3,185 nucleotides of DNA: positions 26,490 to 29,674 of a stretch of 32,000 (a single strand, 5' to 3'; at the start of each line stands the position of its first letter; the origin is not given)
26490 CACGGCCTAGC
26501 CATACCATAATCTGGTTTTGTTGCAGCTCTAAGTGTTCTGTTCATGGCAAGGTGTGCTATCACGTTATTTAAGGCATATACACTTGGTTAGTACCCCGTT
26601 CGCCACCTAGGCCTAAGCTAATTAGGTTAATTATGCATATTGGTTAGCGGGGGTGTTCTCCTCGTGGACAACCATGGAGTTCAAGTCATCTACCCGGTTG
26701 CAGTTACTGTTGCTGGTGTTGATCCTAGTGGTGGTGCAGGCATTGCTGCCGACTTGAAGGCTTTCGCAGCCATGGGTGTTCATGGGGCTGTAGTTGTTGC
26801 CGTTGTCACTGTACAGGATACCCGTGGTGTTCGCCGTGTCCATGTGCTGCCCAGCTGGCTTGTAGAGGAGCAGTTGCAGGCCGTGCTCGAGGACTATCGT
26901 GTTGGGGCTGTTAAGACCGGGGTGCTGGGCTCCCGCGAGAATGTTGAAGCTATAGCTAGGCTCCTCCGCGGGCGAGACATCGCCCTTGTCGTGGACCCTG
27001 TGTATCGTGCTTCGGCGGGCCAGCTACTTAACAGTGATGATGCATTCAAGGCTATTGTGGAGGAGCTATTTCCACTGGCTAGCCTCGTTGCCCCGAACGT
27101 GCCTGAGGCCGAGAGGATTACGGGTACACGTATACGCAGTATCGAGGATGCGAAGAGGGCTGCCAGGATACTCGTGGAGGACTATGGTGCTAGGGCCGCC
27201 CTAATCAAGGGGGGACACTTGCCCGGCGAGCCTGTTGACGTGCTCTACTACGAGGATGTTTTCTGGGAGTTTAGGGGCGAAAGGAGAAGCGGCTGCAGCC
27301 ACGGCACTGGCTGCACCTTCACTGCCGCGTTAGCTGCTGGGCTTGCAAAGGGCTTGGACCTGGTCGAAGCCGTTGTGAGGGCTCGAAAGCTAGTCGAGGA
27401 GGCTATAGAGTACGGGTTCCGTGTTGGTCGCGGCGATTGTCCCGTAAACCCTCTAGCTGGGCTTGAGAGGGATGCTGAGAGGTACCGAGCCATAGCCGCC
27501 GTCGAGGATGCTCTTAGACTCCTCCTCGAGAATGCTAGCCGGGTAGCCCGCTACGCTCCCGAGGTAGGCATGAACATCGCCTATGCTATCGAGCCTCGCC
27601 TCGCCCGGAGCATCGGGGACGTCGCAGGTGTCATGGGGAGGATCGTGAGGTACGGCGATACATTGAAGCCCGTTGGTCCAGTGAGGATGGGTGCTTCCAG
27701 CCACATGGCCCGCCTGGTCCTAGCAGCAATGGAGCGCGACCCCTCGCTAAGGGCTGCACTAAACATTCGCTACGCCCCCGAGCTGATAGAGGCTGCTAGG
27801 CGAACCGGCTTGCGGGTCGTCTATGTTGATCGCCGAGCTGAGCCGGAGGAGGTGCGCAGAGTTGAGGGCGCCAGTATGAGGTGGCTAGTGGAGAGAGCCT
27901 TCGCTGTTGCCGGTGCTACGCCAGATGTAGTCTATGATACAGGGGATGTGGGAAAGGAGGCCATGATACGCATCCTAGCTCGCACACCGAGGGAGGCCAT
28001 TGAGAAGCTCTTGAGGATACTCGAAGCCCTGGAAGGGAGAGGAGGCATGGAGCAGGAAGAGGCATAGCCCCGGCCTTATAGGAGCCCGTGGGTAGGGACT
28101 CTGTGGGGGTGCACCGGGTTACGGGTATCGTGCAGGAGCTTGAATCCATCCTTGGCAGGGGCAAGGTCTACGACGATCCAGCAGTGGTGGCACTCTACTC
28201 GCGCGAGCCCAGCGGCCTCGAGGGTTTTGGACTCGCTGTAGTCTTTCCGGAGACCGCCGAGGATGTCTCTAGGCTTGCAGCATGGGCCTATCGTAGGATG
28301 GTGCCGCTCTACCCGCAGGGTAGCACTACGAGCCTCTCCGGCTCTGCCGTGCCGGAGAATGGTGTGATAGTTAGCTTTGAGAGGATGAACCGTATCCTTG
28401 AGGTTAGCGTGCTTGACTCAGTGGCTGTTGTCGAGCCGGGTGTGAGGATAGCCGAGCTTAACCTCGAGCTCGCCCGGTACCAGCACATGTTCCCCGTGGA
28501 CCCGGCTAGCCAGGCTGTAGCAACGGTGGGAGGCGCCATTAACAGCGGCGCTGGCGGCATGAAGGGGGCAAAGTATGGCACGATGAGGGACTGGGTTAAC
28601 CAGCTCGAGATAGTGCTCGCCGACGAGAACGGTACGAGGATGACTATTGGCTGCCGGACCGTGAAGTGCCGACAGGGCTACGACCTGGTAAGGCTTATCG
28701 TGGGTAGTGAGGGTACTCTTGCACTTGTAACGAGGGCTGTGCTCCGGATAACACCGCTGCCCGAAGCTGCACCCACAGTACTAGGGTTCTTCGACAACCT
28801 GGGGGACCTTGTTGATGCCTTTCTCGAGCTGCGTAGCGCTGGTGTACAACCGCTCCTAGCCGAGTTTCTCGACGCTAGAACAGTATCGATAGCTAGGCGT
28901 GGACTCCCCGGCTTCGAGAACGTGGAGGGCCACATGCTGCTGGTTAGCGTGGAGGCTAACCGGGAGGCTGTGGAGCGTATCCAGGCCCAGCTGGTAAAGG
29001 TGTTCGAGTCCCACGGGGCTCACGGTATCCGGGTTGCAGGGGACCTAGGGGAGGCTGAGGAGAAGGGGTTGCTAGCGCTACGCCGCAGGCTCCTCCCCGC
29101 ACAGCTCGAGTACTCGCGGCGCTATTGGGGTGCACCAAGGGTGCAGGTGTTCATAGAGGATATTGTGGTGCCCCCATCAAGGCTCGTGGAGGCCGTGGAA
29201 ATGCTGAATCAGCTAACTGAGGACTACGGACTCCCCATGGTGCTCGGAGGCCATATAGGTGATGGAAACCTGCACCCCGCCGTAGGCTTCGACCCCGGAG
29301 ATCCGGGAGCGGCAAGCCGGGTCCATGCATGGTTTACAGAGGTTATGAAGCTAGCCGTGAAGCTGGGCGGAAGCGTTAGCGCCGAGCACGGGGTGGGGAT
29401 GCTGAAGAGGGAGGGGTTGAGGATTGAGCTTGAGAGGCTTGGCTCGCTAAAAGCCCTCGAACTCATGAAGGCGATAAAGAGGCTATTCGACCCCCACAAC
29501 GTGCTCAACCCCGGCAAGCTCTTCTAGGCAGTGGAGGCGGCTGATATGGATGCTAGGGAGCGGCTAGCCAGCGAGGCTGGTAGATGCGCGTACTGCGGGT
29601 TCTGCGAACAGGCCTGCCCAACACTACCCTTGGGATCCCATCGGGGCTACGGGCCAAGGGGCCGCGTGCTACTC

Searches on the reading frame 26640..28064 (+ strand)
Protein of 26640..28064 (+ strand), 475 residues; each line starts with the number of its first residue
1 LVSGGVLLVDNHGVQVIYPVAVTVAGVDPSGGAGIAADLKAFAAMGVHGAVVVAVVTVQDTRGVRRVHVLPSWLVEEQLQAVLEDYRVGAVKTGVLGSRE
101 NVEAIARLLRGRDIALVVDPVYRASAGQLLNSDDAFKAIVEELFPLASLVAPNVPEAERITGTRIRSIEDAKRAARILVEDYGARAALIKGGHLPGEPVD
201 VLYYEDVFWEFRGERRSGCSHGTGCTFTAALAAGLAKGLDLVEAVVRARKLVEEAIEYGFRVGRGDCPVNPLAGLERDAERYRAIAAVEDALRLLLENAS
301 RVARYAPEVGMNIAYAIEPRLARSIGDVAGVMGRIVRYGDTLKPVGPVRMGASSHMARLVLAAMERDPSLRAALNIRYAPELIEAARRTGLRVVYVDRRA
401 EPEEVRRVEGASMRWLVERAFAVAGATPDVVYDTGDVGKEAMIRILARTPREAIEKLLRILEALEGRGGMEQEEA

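Call 65: search_protein_families(library=pfam, proteins=[window:26640-28064:+], max_evalue=0.0001)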
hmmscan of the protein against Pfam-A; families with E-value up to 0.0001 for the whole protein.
window:26640-28064:+ (475 aa): 3 families
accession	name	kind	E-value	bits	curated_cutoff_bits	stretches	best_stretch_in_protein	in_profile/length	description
PF08543.17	Phos_pyr_kin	-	2.1e-79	266.8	27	1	28-270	1-246/246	Phosphomethylpyrimidine kinase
PF10120.14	ThiN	-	1.8e-59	200.6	25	1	288-458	2-164/165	Thiamine-phosphate synthase ThiN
PF00294.29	PfkB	-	2.7e-09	37.3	25.8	1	112-250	158-284/302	pfkB family carbohydrate kinase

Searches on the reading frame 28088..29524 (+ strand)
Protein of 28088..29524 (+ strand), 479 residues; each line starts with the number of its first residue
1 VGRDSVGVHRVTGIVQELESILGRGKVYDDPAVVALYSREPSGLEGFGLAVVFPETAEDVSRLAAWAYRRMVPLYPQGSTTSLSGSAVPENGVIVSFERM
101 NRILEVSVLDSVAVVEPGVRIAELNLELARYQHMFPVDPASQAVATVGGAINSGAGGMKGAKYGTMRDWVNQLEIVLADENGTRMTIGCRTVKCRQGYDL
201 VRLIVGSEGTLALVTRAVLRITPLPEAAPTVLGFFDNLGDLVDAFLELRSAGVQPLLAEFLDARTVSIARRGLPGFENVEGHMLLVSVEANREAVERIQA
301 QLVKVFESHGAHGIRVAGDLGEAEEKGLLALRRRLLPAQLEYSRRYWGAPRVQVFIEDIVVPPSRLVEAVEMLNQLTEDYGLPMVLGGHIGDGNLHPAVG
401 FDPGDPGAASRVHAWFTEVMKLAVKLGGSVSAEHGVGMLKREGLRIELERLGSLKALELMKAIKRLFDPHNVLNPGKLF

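Call 65: search_protein_families(library=pfam, proteins=[window:28088-29524:+], max_evalue=0.0001)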
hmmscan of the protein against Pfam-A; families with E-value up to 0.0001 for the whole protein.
window:28088-29524:+ (479 aa): 2 families
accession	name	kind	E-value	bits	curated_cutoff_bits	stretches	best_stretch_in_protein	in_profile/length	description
PF02913.24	FAD-oxidase_C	-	2.8e-62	211.1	21.2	1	225-478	2-248/248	FAD linked oxidases, C-terminal domain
PF01565.28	FAD_binding_4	-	5.4e-37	127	26.4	1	50-180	3-133/139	FAD binding domain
